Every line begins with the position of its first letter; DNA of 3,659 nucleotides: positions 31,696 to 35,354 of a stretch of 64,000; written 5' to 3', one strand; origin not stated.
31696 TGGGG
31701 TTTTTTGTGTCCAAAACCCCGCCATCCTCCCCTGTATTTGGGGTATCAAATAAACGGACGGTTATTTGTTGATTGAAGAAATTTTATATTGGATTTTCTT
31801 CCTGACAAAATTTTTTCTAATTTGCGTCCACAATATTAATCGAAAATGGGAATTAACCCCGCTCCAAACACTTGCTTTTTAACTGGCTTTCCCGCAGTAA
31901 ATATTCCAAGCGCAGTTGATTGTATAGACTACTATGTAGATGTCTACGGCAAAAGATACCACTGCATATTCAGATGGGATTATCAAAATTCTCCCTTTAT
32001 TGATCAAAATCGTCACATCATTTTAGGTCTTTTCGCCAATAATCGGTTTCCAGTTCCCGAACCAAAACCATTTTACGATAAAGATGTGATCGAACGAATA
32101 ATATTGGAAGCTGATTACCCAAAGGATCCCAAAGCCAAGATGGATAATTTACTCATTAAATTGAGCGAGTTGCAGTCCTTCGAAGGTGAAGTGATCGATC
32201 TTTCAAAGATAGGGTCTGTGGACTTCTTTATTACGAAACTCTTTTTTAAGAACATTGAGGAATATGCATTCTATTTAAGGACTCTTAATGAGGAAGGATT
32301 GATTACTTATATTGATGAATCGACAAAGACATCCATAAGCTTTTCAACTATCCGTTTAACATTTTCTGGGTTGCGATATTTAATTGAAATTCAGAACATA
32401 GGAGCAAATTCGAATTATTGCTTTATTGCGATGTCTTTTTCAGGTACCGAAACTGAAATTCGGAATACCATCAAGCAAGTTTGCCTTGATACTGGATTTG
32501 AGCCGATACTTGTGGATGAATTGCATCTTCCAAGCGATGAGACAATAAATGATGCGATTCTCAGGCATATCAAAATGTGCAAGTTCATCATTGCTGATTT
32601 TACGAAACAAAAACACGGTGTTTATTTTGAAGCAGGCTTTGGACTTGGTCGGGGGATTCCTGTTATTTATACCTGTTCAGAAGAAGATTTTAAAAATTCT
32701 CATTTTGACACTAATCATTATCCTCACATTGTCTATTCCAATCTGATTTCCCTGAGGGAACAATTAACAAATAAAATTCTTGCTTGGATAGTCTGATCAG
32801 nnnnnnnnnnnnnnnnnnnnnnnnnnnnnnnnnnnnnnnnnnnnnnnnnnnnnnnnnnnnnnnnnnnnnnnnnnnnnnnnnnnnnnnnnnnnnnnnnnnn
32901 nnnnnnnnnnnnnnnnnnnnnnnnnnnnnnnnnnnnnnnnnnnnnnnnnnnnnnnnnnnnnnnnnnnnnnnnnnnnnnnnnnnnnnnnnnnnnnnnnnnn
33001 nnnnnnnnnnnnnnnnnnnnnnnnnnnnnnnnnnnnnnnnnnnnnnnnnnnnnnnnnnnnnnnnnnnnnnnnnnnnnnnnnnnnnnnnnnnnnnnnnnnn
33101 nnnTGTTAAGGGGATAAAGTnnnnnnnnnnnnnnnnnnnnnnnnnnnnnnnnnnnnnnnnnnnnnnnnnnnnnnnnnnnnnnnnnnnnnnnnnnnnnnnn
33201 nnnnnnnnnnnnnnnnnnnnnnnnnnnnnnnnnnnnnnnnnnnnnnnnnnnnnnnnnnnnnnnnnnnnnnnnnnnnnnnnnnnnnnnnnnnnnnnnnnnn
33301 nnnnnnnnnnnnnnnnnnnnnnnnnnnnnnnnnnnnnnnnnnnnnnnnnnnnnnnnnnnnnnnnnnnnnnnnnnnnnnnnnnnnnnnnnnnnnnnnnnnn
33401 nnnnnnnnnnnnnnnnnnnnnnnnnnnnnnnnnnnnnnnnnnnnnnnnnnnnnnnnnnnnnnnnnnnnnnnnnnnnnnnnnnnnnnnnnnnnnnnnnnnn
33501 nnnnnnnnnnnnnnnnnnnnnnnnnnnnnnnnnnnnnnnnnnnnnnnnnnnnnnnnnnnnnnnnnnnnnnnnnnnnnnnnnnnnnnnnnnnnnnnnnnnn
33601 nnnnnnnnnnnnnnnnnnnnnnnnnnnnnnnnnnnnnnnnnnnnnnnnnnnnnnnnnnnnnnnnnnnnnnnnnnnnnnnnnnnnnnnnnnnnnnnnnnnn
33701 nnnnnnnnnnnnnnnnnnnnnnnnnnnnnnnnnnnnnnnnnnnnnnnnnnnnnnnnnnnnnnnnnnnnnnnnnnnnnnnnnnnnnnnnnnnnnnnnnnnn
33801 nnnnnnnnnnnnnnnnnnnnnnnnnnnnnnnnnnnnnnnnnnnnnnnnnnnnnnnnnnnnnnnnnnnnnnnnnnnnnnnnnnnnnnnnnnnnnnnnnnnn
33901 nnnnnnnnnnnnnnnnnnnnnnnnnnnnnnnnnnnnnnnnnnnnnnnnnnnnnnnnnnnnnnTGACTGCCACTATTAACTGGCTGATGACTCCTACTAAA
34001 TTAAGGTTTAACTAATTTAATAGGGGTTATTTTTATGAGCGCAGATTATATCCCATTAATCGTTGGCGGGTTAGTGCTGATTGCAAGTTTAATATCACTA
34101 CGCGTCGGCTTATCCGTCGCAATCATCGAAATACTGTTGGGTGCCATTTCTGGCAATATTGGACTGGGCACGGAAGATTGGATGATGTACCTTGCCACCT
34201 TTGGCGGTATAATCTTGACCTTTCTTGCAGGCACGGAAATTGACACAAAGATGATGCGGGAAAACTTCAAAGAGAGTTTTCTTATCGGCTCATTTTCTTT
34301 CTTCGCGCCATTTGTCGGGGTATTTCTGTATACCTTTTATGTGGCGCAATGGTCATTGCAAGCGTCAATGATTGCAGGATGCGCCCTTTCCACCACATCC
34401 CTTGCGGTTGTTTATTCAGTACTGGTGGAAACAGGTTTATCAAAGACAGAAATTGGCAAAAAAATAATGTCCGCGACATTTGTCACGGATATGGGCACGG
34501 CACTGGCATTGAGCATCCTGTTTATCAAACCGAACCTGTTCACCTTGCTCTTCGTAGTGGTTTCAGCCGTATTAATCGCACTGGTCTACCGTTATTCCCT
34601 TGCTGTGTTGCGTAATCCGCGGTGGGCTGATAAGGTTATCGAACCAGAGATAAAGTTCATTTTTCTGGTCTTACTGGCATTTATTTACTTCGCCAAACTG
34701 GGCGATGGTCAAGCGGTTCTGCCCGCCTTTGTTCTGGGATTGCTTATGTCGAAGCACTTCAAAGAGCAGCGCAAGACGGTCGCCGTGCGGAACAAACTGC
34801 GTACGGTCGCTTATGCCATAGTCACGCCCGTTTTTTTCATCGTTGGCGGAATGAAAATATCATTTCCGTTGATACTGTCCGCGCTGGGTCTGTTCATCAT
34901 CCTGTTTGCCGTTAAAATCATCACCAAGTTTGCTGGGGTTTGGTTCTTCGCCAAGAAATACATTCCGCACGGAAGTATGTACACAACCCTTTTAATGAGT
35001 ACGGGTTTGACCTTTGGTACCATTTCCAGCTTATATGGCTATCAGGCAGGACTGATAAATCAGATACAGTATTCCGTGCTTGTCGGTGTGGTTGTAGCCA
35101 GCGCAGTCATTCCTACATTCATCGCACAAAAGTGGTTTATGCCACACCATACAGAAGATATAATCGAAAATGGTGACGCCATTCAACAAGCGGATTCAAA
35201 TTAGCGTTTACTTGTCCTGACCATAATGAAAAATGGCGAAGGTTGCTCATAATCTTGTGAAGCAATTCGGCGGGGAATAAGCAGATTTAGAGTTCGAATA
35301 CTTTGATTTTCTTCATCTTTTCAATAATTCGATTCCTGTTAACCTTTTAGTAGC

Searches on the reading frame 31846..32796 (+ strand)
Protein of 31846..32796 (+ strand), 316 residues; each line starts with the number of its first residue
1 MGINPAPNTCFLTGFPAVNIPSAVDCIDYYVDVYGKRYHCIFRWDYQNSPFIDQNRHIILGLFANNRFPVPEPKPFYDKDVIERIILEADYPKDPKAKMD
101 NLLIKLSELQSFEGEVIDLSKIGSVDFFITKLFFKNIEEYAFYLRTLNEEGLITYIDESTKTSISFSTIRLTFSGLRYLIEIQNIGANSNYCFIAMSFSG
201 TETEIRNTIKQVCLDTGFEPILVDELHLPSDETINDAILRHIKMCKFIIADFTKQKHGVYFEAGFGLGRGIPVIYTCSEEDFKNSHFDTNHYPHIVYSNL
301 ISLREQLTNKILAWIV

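Call 97: search_protein_families(library=pfam, proteins=[window:31846-32796:+], max_evalue=0.001)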
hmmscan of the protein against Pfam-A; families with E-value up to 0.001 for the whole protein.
window:31846-32796:+ (316 aa): 1 family
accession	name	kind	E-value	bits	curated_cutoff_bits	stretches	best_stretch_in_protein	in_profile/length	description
PF05014.21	Nuc_deoxyrib_tr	-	0.00013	22.5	28.8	1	202-281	13-101/117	Nucleoside 2-deoxyribosyltransferase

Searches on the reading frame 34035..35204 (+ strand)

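Call 97: search_protein_families(library=pfam, proteins=[window:34035-35204:+], max_evalue=0.001)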
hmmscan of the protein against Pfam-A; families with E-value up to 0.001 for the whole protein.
window:34035-35204:+ (389 aa): 1 family
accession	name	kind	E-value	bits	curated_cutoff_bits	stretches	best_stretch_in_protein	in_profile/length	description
PF00999.27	Na_H_Exchanger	-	4.8e-37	128.1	26.2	1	14-361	4-366/375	Sodium/hydrogen exchanger, transmembrane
